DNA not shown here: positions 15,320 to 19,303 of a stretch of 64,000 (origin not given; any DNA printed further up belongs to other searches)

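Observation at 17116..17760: LamG/concanavalin-like domain inserted inside a LacZ-type GH2 beta-galactosidase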

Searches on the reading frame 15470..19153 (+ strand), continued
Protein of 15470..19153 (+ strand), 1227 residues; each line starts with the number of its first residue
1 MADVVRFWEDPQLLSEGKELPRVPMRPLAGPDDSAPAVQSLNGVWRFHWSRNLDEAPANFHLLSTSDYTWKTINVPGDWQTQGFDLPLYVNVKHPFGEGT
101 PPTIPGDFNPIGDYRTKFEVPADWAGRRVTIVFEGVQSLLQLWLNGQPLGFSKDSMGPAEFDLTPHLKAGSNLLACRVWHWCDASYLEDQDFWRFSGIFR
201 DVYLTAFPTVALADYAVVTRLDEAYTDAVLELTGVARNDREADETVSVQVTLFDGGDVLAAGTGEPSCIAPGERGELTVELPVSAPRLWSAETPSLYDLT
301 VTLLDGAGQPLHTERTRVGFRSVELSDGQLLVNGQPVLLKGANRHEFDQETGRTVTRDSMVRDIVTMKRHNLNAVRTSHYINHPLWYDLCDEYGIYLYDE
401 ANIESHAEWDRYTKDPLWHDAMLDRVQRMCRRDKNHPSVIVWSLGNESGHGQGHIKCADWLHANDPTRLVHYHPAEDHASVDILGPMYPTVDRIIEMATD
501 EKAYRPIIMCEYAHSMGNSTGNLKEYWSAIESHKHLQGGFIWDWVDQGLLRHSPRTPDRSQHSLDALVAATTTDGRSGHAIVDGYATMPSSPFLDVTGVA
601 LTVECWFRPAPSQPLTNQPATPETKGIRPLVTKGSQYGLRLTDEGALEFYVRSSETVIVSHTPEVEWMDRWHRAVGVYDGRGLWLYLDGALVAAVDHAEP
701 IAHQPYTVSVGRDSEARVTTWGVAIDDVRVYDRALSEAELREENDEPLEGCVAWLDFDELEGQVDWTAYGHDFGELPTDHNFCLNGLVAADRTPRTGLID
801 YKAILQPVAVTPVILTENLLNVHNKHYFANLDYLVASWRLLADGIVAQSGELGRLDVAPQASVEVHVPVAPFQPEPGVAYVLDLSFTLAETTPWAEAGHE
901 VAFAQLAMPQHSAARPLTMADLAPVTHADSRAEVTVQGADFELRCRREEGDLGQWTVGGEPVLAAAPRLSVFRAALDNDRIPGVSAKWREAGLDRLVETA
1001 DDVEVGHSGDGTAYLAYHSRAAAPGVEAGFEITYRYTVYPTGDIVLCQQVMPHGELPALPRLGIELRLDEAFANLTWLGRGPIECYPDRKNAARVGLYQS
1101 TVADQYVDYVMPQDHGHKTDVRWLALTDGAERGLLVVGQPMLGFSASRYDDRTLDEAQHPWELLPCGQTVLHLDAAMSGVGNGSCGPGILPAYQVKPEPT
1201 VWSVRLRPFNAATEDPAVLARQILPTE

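Call 54: fold_search(model_id=the predicted structure, library=pdb)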
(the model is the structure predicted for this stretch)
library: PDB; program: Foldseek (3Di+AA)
matches with E <= 10: 1714; with E <= 0.001: 616
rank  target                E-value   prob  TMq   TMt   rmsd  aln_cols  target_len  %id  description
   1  6sd0_A               1.5e-102  1.00  0.75  0.83   2.7      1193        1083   31  Structure of beta-galactosidase from Thermotoga maritima. (released 2020-01-15)
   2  9m0e_A               2.4e-101  1.00  0.75  0.92   3.4      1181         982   30  Enhancing the synthesis efficiency of galacto-oligosaccharides of a beta-galactosidase from Paenibacillus barengoltzii (released 2025-04-23)
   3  6cvm_A                6.5e-99  1.00  0.75  0.88   3.3      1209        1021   29  Atomic resolution cryo-EM structure of beta-galactosidase (released 2018-05-30)
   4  6tte_A                8.5e-99  1.00  0.75  0.89   3.3      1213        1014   29  Beta-galactosidase in complex with PETG (released 2020-01-15)
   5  9hki_A                1.0e-98  1.00  0.75  0.88   3.3      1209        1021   30  Plunge-frozen beta-galactosidase (released 2025-12-17)
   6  3bga_A                1.3e-98  1.00  0.74  0.88   4.9      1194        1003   30  Crystal structure of beta-galactosidase from Bacteroides thetaiotaomicron VPI-5482 (released 2007-12-11)
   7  8ri6_C                2.0e-98  1.00  0.75  0.88   3.4      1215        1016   29  Beta-galactosidase (LacZ) purified from E. coli. (released 2025-01-01)
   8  3sep_A                3.6e-98  1.00  0.75  0.89   3.3      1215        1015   29  E. coli (lacZ) beta-galactosidase (S796A) (released 2012-01-18)
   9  3vd4_A                4.2e-98  1.00  0.75  0.89   3.3      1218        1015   29  E. coli (lacZ) beta-galactosidase (N460D) in complex with IPTG (released 2012-04-11)
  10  3t2p_B                4.6e-98  1.00  0.75  0.89   3.3      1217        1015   29  E. coli (lacZ) beta-galactosidase (S796D) in complex with IPTG (released 2012-01-18)
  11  3vd5_A                6.0e-98  1.00  0.76  0.90   3.2      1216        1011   29  E. coli (lacZ) beta-galactosidase (N460S) (released 2012-04-11)
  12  8ri6_A                6.0e-98  1.00  0.75  0.88   3.4      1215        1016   29  Beta-galactosidase (LacZ) purified from E. coli. (released 2025-01-01)
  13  3t2o_A                7.4e-98  1.00  0.76  0.90   3.2      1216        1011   29  E. coli (lacZ) beta-galactosidase (S796D) (released 2012-01-18)
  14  6x1q_A                7.4e-98  1.00  0.74  0.88   3.8      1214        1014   29  1.8 Angstrom resolution structure of b-galactosidase with a 200 kV cryoARM electron microscope (released 2020-07-01)
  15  4duv_A                7.8e-98  1.00  0.76  0.89   3.3      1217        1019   29  E. coli (lacZ) beta-galactosidase (G974A) 2-deoxy-galactosyl-enzyme and bis-Tris complex (released 2013-04-03)
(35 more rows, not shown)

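Call 59: search_protein_families(library=ncbifam, proteins=[window:15470-19153:+], max_evalue=0.001)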
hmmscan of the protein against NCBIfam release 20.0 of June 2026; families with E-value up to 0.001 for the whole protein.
window:15470-19153:+ (1227 aa): 11 families
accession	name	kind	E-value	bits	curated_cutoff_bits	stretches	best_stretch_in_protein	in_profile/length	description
NF052611.1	beta_gal_Bga2A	equivalog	8.2e-289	960.9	999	2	35-554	34-569/1007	beta-galactosidase, LacZ type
NF007666.0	PRK10340.1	equivalog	1.9e-255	850.3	1284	2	38-552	41-553/1030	beta-galactosidase subunit alpha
NF007074.0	PRK09525.1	subfamily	9.8e-247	821.4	1221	2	32-553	46-580/1027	beta-galactosidase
NF041100.1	betagal_LacZ_Ttogales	equivalog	8.6e-233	775.3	2000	2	8-551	3-550/1090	beta-galactosidase LacZ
NF049891.1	Bet1-4galacdseBT4156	equivalog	9.7e-63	212.4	1700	1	68-551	42-507/946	exo-beta-1,4-galactosidase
NF041462.1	GalA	equivalog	5.3e-56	190.2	900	1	66-454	42-410/763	beta-galactosidase GalA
NF041463.1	GalB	equivalog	1.5e-47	162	900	1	64-451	94-482/869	beta-galactosidase GalB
NF007538.0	PRK10150.1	equivalog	1.3e-38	132.8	544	1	190-449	165-422/607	beta-glucuronidase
NF050095.1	BetGlucuronLacZ4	equivalog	4.3e-35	120.9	950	1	110-448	60-408/666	beta-glucuronidase LacZ4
NF049890.1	Bet1-4galacdseBT4151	equivalog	6.2e-26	90.6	1500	1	114-449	111-451/952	exo-beta-1,4-galactosidase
NF049877.1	GlucurArabfur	equivalog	8.5e-22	76.6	1800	1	63-467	390-790/1400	beta-d-glucuronidase/beta-L-arabinofuranosidase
